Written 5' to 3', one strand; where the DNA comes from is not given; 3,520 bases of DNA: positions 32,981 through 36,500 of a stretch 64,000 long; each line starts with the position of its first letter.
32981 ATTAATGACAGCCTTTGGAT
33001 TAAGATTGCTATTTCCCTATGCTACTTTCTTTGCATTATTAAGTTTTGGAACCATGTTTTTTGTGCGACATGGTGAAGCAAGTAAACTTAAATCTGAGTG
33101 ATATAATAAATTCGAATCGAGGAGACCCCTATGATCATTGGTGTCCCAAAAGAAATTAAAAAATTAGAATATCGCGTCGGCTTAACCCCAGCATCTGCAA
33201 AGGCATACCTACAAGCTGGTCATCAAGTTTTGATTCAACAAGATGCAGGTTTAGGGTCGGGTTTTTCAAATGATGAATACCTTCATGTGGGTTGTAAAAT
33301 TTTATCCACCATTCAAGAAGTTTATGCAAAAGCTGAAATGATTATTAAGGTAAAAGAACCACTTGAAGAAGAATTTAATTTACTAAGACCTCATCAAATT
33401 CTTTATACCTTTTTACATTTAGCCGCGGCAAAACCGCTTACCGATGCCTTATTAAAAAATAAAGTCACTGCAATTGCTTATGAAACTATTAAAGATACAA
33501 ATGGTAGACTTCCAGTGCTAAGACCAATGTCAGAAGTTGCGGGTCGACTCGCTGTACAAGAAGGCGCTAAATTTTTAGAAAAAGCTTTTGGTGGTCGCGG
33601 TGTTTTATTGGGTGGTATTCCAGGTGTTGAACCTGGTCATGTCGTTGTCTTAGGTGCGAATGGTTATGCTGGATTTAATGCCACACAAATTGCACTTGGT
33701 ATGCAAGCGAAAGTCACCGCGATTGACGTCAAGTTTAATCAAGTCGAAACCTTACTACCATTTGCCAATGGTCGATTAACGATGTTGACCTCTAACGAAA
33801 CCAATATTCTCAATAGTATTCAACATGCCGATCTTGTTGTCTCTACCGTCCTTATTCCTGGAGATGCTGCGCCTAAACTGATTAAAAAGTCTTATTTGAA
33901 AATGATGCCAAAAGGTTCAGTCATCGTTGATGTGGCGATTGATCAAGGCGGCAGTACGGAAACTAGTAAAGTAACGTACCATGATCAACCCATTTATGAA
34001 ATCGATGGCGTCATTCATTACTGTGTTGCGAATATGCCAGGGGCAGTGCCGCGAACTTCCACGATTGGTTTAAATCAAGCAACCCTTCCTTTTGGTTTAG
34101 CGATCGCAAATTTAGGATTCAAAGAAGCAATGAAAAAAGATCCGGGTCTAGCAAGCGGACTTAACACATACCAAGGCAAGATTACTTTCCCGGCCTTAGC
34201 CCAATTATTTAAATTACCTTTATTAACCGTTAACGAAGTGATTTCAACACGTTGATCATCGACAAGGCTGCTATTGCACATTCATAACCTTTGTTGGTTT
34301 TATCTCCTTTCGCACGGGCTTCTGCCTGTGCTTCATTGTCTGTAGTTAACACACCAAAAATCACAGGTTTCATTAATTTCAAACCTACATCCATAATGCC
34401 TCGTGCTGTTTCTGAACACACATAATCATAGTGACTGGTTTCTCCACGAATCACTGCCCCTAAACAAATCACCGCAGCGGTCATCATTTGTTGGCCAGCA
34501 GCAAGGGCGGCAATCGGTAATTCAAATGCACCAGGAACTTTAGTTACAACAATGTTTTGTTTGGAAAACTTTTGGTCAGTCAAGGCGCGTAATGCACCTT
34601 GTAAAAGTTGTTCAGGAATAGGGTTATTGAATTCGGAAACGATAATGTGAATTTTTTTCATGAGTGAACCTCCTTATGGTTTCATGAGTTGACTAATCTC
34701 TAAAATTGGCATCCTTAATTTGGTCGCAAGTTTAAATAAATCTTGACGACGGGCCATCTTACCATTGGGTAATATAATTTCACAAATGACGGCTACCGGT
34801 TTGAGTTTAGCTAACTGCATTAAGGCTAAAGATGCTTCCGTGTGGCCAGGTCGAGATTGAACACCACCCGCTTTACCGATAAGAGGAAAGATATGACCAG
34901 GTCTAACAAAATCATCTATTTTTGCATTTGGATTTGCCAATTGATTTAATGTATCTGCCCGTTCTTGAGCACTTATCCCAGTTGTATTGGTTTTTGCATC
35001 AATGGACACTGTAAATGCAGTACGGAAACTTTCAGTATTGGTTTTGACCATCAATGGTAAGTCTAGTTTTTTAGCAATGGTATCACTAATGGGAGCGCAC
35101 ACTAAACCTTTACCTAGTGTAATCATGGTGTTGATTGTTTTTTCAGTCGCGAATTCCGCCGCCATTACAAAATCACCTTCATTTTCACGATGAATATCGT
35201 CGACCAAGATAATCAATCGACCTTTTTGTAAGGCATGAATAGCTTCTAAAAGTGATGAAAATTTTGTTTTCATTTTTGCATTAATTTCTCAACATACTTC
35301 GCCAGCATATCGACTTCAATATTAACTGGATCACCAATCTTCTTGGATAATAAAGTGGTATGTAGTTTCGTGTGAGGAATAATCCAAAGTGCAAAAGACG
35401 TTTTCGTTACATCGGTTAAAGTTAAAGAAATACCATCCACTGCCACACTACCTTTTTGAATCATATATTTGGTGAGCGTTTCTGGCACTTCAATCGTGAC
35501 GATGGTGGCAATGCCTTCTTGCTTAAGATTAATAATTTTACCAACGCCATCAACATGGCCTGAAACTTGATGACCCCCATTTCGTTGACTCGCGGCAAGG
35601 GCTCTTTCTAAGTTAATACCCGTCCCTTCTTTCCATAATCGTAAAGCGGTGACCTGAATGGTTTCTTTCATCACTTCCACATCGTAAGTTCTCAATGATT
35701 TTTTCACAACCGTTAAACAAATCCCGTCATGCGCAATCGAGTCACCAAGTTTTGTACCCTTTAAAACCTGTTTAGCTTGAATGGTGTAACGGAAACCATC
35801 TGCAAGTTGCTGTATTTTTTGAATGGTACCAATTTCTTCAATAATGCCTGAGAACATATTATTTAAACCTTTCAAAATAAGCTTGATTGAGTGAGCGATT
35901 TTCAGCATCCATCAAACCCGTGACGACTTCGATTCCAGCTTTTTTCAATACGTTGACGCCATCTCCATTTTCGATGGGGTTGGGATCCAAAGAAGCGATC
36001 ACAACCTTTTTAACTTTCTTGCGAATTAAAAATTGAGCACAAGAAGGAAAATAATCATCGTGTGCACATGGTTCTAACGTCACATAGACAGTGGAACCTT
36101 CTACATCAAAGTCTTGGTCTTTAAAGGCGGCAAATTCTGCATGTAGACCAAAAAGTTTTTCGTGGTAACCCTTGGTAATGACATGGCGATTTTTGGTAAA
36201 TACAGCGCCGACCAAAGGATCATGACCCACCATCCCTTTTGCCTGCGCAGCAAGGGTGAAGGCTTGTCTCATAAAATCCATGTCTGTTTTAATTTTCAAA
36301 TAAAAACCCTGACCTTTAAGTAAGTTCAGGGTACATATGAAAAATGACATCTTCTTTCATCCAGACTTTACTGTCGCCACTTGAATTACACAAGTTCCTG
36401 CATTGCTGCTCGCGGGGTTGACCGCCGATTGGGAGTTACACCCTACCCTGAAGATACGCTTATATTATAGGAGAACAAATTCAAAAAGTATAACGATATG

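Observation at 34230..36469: FMN-riboswitch-controlled rib operon that precisely lacks GTP cyclohydrolase II and the RibD reductase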

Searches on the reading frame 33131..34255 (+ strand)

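Call 3: search_protein_families(library=pfam, proteins=[window:33131-34255:+])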
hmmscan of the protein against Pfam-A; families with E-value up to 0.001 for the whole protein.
window:33131-34255:+ (374 aa): 2 families
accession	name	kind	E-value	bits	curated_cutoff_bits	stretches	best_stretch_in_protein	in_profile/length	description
PF01262.27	AlaDh_PNT_C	-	3.7e-76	255.7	23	1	141-353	1-213/214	Alanine dehydrogenase/PNT, C-terminal domain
PF05222.21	AlaDh_PNT_N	-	4.3e-48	163.4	30.4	1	4-137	1-136/136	Alanine dehydrogenase/PNT, N-terminal domain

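Call 4: search_protein_families(library=ncbifam, proteins=[window:33131-34255:+])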
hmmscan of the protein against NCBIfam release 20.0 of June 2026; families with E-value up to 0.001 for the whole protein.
window:33131-34255:+ (374 aa): 5 families
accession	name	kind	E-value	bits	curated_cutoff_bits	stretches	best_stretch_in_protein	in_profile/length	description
TIGR00518.1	alaDH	equivalog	1.9e-136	454.9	391.85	1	1-366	1-364/370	alanine dehydrogenase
NF006942.0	PRK09424.1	equivalog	4.1e-46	157.7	383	2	1-203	1-199/510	Re/Si-specific NAD(P)(+) transhydrogenase subunit alpha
TIGR00561.1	pntA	equivalog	2.9e-36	125.2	444.4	2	3-202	2-197/511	Re/Si-specific NAD(P)(+) transhydrogenase subunit alpha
NF010772.0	PRK14175.1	equivalog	0.00062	19.1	459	1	204-318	173-275/286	bifunctional methylenetetrahydrofolate dehydrogenase/methenyltetrahydrofolate cyclohydrolase FolD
NF010783.0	PRK14186.1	equivalog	0.00089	18.5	333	0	209-316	178-277/297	bifunctional methylenetetrahydrofolate dehydrogenase/methenyltetrahydrofolate cyclohydrolase FolD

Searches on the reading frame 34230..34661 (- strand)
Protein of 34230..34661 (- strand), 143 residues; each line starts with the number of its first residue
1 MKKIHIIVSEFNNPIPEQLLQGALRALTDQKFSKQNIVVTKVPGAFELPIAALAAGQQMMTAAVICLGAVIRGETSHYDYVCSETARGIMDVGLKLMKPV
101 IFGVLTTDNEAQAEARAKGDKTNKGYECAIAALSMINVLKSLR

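Call 3: search_protein_families(library=pfam, proteins=[window:34230-34661:-])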
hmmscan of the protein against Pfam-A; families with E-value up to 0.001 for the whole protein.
window:34230-34661:- (143 aa): 1 family
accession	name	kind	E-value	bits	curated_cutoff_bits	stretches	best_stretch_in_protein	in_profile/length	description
PF00885.24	DMRL_synthase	-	9.9e-50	168.5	26.7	1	3-139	3-138/139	6,7-dimethyl-8-ribityllumazine synthase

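Call 4: search_protein_families(library=ncbifam, proteins=[window:34230-34661:-])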
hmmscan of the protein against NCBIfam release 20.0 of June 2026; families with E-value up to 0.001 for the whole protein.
window:34230-34661:- (143 aa): 3 families
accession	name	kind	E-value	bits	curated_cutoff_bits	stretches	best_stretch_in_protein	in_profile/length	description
TIGR00114.1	lumazine-synth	equivalog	2.9e-40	137.6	84.6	1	3-138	2-137/138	6,7-dimethyl-8-ribityllumazine synthase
NF000814.0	PRK00061.2-2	equivalog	1e-32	113.1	174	1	2-141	18-157/160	6,7-dimethyl-8-ribityllumazine synthase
NF009084.0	PRK12419.1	equivalog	7.1e-15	54.9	160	1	2-142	14-157/166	6,7-dimethyl-8-ribityllumazine synthase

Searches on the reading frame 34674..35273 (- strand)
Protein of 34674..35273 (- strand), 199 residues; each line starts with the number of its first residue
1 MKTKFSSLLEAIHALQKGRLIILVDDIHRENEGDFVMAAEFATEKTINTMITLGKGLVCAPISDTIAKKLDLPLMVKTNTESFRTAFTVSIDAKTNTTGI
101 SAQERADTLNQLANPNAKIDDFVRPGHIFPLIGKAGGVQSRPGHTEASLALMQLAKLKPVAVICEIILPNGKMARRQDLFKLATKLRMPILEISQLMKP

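Call 3: search_protein_families(library=pfam, proteins=[window:34674-35273:-])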
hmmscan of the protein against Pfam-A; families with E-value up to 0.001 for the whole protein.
window:34674-35273:- (199 aa): 1 family
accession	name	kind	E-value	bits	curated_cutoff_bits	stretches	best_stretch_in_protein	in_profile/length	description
PF00926.24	DHBP_synthase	-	5.4e-76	254.8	26.4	1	10-198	2-190/191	3,4-dihydroxy-2-butanone 4-phosphate synthase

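Call 4: search_protein_families(library=ncbifam, proteins=[window:34674-35273:-])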
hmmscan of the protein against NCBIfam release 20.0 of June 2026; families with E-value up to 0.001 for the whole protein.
window:34674-35273:- (199 aa): 8 families
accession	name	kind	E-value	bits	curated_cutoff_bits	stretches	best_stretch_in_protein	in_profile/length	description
NF006804.0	PRK09314.1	equivalog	9.3e-79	265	432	1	5-197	3-195/339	bifunctional 3,4-dihydroxy-2-butanone 4-phosphate synthase/GTP cyclohydrolase II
NF006803.0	PRK09311.1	equivalog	4.6e-70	236.4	569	1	2-197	6-202/417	bifunctional 3,4-dihydroxy-2-butanone-4-phosphate synthase/GTP cyclohydrolase II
NF010626.1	PRK14019.1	equivalog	1.5e-65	221.6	513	1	6-197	3-195/364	bifunctional 3,4-dihydroxy-2-butanone-4-phosphate synthase/GTP cyclohydrolase II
NF006806.0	PRK09319.1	equivalog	5e-64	216.9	764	1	2-197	8-206/561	bifunctional 3,4-dihydroxy-2-butanone-4-phosphate synthase/GTP cyclohydrolase II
TIGR00506.1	ribB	equivalog_domain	8.8e-63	211.5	177.45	1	6-197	3-201/204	3,4-dihydroxy-2-butanone-4-phosphate synthase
NF009132.0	PRK12485.1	equivalog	5.3e-50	170.5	693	1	5-197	3-196/369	bifunctional 3,4-dihydroxy-2-butanone-4-phosphate synthase/GTP cyclohydrolase II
NF006805.0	PRK09318.1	equivalog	1.4e-35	123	486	1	13-198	6-183/387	bifunctional 3,4-dihydroxy-2-butanone-4-phosphate synthase/GTP cyclohydrolase II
NF004437.0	PRK05773.1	equivalog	4.9e-24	84.8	262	1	8-197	3-214/219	3,4-dihydroxy-2-butanone 4-phosphate synthase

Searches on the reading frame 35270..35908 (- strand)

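Call 3: search_protein_families(library=pfam, proteins=[window:35270-35908:-])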
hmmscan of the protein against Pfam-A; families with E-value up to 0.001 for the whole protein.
window:35270-35908:- (212 aa): 1 family
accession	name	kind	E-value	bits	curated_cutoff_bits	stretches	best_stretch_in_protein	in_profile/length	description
PF00677.23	Lum_binding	-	2.7e-48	162.3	27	2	116-200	1-86/86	Lumazine binding domain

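Call 4: search_protein_families(library=ncbifam, proteins=[window:35270-35908:-])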
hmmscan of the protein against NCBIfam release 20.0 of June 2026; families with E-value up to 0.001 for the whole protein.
window:35270-35908:- (212 aa): 3 families
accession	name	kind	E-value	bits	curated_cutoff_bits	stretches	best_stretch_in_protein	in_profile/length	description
NF006767.1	PRK09289.1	equivalog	7.4e-69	230.9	155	1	18-210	1-192/192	riboflavin synthase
TIGR00187.1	ribE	equivalog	9.6e-64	214.3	156.6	1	18-212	1-197/207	riboflavin synthase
NF009566.0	PRK13020.1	equivalog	8.4e-55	185.1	180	1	18-206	1-190/206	riboflavin synthase subunit alpha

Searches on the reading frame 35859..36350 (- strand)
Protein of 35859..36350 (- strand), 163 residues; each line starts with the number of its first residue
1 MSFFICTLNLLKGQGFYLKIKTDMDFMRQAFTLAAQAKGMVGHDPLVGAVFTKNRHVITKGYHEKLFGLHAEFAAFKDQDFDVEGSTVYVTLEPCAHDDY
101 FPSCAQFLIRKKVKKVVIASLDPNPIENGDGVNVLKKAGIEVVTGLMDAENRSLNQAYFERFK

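Call 3: search_protein_families(library=pfam, proteins=[window:35859-36350:-])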
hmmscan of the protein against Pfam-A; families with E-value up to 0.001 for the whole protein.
window:35859-36350:- (163 aa): 3 families
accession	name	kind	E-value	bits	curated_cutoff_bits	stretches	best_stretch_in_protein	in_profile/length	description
PF00383.29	dCMP_cyt_deam_1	-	1.8e-14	53.9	25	1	22-119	3-101/102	Cytidine and deoxycytidylate deaminase zinc-binding region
PF14437.12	MafB19-deam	-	2.5e-07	31.1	27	1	24-124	4-105/142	MafB19-like deaminase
PF18785.7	Inv-AAD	-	0.00088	19.6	26.5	0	86-144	54-116/129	Invertebrate-AID/APOBEC-deaminase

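Call 4: search_protein_families(library=ncbifam, proteins=[window:35859-36350:-])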
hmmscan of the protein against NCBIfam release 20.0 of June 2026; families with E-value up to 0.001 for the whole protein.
window:35859-36350:- (163 aa): 3 families
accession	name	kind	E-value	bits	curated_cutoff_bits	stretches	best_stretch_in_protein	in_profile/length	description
TIGR00326.1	eubact_ribD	equivalog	8.3e-35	120.6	156.35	1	27-161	1-135/343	bifunctional diaminohydroxyphosphoribosylaminopyrimidine deaminase/5-amino-6-(5-phosphoribosylamino)uracil reductase RibD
NF008052.0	PRK10786.1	equivalog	1.6e-29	102.8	500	1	23-162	3-142/367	bifunctional diaminohydroxyphosphoribosylaminopyrimidine deaminase/5-amino-6-(5-phosphoribosylamino)uracil reductase RibD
NF008113.2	PRK10860.1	equivalog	7.3e-10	38.9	150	1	23-159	7-148/165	tRNA adenosine(34) deaminase TadA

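Call 22: find_homologous_proteins(query=window:35859-36281:-, max_evalue=0.00001)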
Query window:35859-36281:- (140 aa): 80 proteins with E <= 0.00001 among 95 candidates.
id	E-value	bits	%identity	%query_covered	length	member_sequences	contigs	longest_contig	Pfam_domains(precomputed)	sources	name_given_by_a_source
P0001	7.5e-83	293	94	100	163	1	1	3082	PF00383.30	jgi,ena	-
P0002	2.6e-78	279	88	100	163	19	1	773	PF00383.30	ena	-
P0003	1.8e-77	276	89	100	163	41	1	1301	PF00383.30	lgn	-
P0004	7.2e-73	261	88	98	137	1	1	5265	PF00383.30,PF14437.13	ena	-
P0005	2.6e-70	253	81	99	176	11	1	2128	PF00383.30,PF14437.13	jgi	jgi:diaminohydroxyphosphoribosylaminopyrimidine deaminase/5-amino-6-(5-phosphoribosylamino)uracil re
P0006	3.5e-67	243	75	100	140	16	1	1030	PF00383.30,PF14437.13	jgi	-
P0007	9.0e-67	241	76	100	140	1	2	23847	PF00383.30,PF14437.13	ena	-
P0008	1.4e-66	241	75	100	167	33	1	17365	PF00383.30,PF14437.13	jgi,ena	jgi:diaminohydroxyphosphoribosylaminopyrimidine deaminase/5-amino-6-(5-phosphoribosylamino)uracil re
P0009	3.8e-66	239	75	100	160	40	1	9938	PF00383.30,PF14437.13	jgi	jgi:diaminohydroxyphosphoribosylaminopyrimidine deaminase/5-amino-6-(5-phosphoribosylamino)uracil re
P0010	4.7e-66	239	76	100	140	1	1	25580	PF00383.30,PF14437.13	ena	-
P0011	6.3e-66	238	75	100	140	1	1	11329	PF00383.30,PF14437.13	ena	-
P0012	2.3e-65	237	77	98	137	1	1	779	PF00383.30,PF14437.13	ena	-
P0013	3.4e-65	236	74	100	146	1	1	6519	PF00383.30,PF14437.13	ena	-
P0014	4.9e-65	236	73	100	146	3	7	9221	PF00383.30,PF14437.13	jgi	jgi:diaminohydroxyphosphoribosylaminopyrimidine deaminase/5-amino-6-(5-phosphoribosylamino)uracil re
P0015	6.2e-65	235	77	98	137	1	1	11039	PF00383.30,PF14437.13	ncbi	-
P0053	2.7e-43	165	56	99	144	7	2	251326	PF00383.30,PF14437.13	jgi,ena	jgi:diaminohydroxyphosphoribosylaminopyrimidine deaminase/5-amino-6-(5-phosphoribosylamino)uracil re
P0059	4.1e-41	158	53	99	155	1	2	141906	PF00383.30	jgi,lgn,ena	jgi:diaminohydroxyphosphoribosylaminopyrimidine deaminase/5-amino-6-(5-phosphoribosylamino)uracil re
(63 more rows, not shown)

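Call 24: find_encoding_contigs(protein=P0053, flank=6000, max_places=2)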
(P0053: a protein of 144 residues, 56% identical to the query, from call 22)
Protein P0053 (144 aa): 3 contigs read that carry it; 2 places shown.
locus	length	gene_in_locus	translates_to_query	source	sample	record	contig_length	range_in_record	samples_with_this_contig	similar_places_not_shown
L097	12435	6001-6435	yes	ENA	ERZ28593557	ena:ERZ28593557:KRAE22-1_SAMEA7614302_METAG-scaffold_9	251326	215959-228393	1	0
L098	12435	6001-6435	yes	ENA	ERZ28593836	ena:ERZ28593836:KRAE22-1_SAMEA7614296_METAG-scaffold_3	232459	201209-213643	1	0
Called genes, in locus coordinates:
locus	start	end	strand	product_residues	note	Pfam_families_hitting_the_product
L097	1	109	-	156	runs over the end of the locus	PF01668:SmpB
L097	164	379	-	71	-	PF00403:HMA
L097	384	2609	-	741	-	PF00403:HMA, PF00122:E1-E2_ATPase, PF00702:Hydrolase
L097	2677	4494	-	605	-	PF13727:CoA_binding_3, PF01073:3Beta_HSD, PF01370:Epimerase, PF02719:Polysacc_synt_2, PF04321:RmlD_sub_bind, PF16363:GDP_Man_Dehyd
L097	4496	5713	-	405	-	PF00464:SHMT, PF00155:Aminotran_1_2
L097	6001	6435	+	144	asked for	PF00383:dCMP_cyt_deam_1, PF14437:MafB19-deam (weak)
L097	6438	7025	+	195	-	PF00677:Lum_binding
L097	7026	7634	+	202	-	PF00926:DHBP_synthase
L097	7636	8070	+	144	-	PF00885:DMRL_synthase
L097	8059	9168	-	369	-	PF05222:AlaDh_PNT_N, PF01262:AlaDh_PNT_C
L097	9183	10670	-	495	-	PF07690:MFS_1 (weak), PF13347:MFS_2, PF00083:Sugar_tr (weak), PF07690:MFS_1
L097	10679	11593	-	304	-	PF00294:PfkB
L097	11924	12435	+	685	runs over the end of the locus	PF09826:Beta_propel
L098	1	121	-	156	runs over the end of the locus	PF01668:SmpB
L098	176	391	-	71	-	PF00403:HMA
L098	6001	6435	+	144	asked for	PF00383:dCMP_cyt_deam_1, PF14437:MafB19-deam (weak)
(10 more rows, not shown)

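Call 25: find_encoding_contigs(protein=P0059, flank=6000, max_places=2)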
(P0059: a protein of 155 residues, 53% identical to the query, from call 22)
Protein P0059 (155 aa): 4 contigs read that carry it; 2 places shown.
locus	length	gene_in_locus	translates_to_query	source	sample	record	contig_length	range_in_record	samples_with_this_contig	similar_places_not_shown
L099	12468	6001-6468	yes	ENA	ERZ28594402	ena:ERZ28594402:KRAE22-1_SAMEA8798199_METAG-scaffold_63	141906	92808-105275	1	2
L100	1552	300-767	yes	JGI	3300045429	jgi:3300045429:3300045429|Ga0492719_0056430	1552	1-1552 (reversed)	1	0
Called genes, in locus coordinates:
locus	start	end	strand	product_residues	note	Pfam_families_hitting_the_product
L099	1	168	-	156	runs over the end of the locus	PF01668:SmpB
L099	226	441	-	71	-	PF00403:HMA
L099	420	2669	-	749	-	PF00403:HMA, PF00122:E1-E2_ATPase, PF00702:Hydrolase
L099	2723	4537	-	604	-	PF13727:CoA_binding_3, PF07993:NAD_binding_4 (faint), PF01073:3Beta_HSD (weak), PF01370:Epimerase, PF02719:Polysacc_synt_2, PF04321:RmlD_sub_bind, PF16363:GDP_Man_Dehyd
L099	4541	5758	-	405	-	PF00464:SHMT, PF00155:Aminotran_1_2 (faint)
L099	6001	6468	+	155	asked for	PF00383:dCMP_cyt_deam_1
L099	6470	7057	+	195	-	PF00677:Lum_binding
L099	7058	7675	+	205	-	PF00926:DHBP_synthase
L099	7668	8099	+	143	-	PF00885:DMRL_synthase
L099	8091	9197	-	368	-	PF05222:AlaDh_PNT_N, PF01262:AlaDh_PNT_C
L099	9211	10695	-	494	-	PF13347:MFS_2 (weak), PF07690:MFS_1, PF13347:MFS_2, PF00083:Sugar_tr (weak), PF07690:MFS_1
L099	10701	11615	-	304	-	PF00294:PfkB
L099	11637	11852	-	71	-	-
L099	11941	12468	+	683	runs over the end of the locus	PF09826:Beta_propel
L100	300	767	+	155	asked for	PF00383:dCMP_cyt_deam_1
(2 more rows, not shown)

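Call 33: search_solved_structures(query=window:35859-36281:-, show_alignments=4, max_evalue=0.00001)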
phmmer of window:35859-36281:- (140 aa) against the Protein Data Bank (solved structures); distinct sequences matched with E-value up to 0.00001: 9.
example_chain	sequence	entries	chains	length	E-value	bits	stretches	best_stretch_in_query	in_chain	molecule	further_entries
9no2_B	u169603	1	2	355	6.7e-30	107.2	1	3-137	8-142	Riboflavin biosynthesis protein RibD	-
3zpc_A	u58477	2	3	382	7.4e-28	100.6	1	3-137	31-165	RIBOFLAVIN BIOSYNTHESIS PROTEIN RIBD | RIBD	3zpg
2b3z_A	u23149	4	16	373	7e-27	97.4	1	3-136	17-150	Riboflavin biosynthesis protein ribD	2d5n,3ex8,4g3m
2hxv_A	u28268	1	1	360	3e-24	88.9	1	3-133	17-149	Diaminohydroxyphosphoribosylaminopyrimidine deaminase/ 5-amino-6-(5-phosphoribosylamino)ur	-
2g6v_A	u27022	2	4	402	9.5e-23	84.1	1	3-139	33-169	Riboflavin biosynthesis protein ribD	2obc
2o7p_A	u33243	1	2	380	1e-22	84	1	3-139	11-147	Riboflavin biosynthesis protein ribD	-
8dq9_A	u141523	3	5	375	1.9e-22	83.1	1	3-139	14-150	3-dehydroquinate dehydratase I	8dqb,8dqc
7cph_A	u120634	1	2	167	3.2e-07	33.8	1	4-138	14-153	tRNA-specific adenosine deaminase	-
1vq2_A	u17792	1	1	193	5.7e-06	29.8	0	45-121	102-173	DEOXYCYTIDYLATE DEAMINASE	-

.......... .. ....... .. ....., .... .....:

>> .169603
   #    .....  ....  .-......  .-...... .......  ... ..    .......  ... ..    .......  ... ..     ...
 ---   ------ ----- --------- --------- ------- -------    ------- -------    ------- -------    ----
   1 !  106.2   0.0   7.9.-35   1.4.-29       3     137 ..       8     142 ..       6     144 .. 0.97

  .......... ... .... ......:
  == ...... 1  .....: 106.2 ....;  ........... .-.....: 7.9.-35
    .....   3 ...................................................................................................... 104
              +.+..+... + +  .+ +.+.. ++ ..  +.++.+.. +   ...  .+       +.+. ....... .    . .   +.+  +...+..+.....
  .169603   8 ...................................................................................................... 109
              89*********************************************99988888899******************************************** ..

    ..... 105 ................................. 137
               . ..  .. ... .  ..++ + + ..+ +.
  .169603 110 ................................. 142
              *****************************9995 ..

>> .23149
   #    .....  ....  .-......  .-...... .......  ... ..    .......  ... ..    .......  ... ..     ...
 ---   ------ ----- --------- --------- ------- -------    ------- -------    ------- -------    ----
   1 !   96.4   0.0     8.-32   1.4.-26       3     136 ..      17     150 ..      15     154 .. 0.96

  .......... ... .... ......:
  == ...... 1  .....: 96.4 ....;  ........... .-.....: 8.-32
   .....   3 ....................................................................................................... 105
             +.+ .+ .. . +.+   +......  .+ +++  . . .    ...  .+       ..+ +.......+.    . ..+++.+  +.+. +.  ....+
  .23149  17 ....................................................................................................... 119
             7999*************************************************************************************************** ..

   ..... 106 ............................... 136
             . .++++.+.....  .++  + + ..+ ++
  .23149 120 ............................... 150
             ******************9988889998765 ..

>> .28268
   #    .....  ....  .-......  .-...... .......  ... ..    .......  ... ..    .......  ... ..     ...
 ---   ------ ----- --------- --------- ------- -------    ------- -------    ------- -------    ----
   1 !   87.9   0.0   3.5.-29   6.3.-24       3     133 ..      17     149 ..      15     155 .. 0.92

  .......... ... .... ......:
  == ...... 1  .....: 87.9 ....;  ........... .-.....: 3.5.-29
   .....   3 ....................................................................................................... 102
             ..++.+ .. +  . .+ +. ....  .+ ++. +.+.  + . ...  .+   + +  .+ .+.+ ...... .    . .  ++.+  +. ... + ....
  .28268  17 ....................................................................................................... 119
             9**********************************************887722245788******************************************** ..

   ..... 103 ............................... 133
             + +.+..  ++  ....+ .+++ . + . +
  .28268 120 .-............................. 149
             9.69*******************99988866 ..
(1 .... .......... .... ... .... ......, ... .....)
